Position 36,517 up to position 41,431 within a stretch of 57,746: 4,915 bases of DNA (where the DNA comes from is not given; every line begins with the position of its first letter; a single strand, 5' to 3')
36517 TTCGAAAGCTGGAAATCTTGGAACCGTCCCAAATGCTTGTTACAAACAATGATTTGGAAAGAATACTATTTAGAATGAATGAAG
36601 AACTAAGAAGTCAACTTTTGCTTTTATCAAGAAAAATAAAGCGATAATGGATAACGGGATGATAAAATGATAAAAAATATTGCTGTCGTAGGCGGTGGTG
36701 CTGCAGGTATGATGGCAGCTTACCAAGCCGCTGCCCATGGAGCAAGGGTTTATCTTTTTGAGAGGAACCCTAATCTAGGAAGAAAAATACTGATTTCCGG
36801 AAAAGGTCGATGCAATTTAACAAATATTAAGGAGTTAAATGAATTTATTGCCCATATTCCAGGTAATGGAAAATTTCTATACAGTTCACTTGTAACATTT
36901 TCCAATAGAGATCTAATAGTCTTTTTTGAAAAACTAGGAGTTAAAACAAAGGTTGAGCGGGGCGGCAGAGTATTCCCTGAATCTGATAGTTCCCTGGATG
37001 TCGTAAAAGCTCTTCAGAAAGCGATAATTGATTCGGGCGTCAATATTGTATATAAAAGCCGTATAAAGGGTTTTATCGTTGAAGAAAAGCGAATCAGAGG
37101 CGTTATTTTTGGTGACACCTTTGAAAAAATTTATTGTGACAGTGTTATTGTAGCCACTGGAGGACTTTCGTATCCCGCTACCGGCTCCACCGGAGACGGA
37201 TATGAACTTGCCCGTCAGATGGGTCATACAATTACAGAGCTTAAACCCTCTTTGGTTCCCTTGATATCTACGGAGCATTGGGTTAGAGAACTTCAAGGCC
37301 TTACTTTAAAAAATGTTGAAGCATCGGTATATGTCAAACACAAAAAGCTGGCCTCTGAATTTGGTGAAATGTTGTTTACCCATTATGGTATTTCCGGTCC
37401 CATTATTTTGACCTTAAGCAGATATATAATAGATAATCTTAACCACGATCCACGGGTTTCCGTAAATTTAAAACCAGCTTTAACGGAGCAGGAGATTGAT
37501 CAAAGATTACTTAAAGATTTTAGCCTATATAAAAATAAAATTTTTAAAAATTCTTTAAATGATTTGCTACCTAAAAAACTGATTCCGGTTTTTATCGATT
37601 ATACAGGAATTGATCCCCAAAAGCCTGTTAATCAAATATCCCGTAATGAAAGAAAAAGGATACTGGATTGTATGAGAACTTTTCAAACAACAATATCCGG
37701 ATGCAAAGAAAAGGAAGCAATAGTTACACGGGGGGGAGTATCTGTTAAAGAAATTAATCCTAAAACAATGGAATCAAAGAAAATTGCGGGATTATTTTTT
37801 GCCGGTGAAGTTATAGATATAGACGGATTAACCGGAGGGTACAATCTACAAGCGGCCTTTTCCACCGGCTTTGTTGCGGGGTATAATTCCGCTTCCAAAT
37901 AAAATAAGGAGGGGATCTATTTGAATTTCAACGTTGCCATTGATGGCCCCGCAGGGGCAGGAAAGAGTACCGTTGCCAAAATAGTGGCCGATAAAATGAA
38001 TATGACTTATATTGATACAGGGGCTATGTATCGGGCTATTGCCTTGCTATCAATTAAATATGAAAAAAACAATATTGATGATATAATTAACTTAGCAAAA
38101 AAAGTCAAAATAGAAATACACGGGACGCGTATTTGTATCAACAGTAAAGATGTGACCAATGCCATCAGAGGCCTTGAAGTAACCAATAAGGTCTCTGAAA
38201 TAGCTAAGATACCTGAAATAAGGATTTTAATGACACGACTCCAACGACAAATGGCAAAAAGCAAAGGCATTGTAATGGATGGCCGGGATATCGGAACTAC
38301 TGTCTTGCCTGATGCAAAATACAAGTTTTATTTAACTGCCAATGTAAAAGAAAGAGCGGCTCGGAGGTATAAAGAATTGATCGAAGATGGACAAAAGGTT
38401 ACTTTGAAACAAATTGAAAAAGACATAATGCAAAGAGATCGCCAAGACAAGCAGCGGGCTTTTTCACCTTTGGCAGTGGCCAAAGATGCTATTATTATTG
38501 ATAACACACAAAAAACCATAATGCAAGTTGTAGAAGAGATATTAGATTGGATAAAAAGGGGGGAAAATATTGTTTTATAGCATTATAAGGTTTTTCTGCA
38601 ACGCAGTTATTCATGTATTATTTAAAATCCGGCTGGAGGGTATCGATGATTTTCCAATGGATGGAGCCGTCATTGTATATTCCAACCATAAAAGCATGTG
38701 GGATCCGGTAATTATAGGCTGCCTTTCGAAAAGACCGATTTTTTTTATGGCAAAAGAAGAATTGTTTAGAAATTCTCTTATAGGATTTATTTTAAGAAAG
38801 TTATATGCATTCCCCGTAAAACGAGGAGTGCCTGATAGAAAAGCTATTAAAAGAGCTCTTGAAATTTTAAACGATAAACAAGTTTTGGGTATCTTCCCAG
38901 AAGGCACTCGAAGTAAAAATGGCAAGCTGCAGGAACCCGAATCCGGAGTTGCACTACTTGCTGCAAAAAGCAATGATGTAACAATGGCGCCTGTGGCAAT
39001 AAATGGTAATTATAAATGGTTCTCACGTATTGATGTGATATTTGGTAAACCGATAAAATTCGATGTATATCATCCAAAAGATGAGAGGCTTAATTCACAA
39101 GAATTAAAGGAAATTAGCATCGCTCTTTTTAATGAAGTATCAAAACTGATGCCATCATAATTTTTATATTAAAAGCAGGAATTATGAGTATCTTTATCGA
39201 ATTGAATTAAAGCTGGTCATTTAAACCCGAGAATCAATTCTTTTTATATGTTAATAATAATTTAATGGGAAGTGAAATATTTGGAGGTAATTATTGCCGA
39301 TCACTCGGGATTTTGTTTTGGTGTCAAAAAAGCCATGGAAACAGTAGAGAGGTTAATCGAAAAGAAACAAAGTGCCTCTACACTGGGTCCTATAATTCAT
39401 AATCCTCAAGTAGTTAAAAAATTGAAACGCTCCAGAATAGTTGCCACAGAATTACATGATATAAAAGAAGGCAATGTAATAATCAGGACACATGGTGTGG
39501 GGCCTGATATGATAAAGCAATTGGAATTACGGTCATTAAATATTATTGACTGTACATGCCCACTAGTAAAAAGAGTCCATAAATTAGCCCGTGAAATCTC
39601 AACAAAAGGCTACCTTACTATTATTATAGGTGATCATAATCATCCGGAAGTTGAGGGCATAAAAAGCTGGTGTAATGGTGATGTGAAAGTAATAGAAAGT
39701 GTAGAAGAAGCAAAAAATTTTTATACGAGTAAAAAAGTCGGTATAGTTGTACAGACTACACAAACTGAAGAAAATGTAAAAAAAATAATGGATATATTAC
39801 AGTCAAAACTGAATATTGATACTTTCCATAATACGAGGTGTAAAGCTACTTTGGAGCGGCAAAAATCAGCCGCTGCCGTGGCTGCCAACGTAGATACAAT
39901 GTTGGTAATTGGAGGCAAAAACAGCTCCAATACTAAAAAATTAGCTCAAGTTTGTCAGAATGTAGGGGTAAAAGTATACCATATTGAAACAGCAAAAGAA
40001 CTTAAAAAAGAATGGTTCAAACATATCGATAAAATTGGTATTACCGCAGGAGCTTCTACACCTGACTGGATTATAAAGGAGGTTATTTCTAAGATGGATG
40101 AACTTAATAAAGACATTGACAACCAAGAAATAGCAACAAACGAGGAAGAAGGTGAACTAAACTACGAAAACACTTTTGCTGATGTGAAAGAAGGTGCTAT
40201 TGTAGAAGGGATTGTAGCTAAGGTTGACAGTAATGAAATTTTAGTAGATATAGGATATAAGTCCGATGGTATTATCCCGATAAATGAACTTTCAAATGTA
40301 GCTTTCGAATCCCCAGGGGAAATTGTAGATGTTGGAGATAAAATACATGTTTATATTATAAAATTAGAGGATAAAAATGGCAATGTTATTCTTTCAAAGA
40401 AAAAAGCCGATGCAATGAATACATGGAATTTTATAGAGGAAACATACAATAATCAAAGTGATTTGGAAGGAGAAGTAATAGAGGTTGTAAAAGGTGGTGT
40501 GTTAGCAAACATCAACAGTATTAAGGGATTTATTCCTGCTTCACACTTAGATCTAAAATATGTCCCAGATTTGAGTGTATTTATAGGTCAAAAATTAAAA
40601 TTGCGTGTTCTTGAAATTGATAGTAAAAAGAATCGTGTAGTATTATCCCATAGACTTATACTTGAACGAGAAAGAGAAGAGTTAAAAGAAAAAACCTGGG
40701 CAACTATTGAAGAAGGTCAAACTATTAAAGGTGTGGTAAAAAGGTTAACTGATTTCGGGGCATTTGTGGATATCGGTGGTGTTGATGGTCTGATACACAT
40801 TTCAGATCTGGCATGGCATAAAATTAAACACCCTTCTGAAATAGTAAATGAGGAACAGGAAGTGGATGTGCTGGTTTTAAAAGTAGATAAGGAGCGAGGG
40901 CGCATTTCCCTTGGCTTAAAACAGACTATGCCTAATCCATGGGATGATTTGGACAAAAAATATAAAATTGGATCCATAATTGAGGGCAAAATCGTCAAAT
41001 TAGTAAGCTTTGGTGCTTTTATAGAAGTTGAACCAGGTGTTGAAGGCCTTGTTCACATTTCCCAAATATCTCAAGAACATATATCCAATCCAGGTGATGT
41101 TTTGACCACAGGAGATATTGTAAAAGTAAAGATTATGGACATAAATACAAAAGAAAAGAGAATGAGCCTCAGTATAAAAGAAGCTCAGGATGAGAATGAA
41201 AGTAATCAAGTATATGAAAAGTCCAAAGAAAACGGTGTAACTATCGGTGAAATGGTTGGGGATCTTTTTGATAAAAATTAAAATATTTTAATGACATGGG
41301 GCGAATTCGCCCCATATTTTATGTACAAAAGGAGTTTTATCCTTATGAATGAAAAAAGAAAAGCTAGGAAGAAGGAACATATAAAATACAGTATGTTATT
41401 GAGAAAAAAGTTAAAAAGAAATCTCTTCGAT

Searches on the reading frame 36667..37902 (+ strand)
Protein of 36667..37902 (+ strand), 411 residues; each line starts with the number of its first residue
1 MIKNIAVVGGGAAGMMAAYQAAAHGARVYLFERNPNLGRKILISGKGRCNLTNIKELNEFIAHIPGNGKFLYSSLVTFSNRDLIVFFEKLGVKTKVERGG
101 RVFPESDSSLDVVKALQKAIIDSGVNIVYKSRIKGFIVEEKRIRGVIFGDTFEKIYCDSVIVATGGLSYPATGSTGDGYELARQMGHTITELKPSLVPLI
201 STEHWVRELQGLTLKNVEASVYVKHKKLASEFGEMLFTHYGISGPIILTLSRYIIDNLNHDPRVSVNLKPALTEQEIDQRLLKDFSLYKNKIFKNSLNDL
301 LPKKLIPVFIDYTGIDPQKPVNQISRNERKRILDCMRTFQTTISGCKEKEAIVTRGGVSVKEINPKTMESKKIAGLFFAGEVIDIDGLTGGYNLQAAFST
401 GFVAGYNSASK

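Call 70: search_protein_families(library=ncbifam, proteins=[window:36667-37902:+], max_evalue=1e-15)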
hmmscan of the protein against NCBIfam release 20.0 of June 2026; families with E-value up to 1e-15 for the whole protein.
window:36667-37902:+ (411 aa): 2 families
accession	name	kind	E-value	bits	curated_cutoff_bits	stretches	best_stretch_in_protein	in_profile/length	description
TIGR00275.1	TIGR00275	subfamily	3.4e-143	477.3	183.8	1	5-405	1-400/401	aminoacetone oxidase family FAD-binding enzyme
TIGR03862.1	flavo_PP4765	subfamily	1.8e-39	135.7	242.65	1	26-406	2-369/376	TIGR03862 family flavoprotein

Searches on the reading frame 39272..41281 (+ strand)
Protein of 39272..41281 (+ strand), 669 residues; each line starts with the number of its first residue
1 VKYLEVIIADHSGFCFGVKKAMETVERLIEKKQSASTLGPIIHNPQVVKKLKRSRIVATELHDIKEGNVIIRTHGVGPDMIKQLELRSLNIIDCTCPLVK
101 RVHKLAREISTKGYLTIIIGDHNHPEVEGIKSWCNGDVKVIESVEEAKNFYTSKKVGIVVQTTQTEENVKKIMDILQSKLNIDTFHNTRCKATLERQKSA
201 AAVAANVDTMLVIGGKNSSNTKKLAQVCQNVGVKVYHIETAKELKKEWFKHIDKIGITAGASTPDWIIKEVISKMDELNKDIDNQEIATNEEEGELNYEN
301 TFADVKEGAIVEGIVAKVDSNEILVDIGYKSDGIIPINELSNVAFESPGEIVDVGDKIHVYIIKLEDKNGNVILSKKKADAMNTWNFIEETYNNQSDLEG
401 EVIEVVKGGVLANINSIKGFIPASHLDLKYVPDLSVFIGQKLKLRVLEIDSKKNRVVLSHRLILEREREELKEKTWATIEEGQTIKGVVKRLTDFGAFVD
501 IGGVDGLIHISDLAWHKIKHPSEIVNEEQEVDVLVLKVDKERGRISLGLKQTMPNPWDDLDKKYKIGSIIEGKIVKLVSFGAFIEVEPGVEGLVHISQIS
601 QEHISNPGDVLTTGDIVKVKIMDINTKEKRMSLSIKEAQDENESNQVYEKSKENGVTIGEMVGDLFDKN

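Call 70: search_protein_families(library=ncbifam, proteins=[window:39272-41281:+], max_evalue=1e-15)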
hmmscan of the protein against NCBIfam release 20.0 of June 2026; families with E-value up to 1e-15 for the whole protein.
window:39272-41281:+ (669 aa): 31 families (the best 25 are shown)
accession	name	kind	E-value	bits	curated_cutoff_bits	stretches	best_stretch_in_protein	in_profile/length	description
NF000907.0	PRK00087.1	equivalog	2.3e-235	782.9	624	1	5-666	2-669/671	bifunctional 4-hydroxy-3-methylbut-2-enyl diphosphate reductase/30S ribosomal protein S1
NF005208.0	PRK06676.1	equivalog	3.8e-134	447.6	368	1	299-667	10-387/391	30S ribosomal protein S1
NF004952.0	PRK06299.1-2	equivalog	7.4e-124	414.2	524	1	284-641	18-379/580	30S ribosomal protein S1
NF004953.0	PRK06299.1-3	equivalog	2.1e-112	376.3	720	1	281-642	19-375/580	30S ribosomal protein S1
NF005911.0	PRK07899.1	equivalog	1.4e-110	370.3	691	1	296-646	24-373/486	30S ribosomal protein S1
TIGR00717.1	rpsA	equivalog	1.6e-104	350.3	577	1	299-641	10-348/516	30S ribosomal protein S1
NF004954.0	PRK06299.1-4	equivalog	9e-102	341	727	1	302-644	15-355/560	30S ribosomal protein S1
NF004955.0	PRK06299.1-5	equivalog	4e-92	309.2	878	1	296-659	16-376/566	30S ribosomal protein S1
NF009024.0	PRK12360.1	equivalog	3.2e-91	305.6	387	1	5-277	2-280/281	4-hydroxy-3-methylbut-2-enyl diphosphate reductase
NF004951.0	PRK06299.1-1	equivalog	1.6e-88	297.5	918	1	304-645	17-356/556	30S ribosomal protein S1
TIGR00216.1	ispH_lytB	equivalog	2.8e-85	285.9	187.85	1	6-277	2-281/282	4-hydroxy-3-methylbut-2-enyl diphosphate reductase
NF010379.0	PRK13806.1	equivalog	2.7e-83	280.3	648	1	300-641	26-368/491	30S ribosomal protein S1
NF002187.0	PRK01045.1-1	equivalog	4.5e-83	278.6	276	1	5-280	2-280/282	4-hydroxy-3-methylbut-2-enyl diphosphate reductase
NF005639.0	PRK07400.1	equivalog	4e-65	219.8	460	1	295-563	19-278/318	30S ribosomal protein S1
NF004956.0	PRK06299.1-6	equivalog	6.7e-63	213.1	711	1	284-656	7-375/554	30S ribosomal protein S1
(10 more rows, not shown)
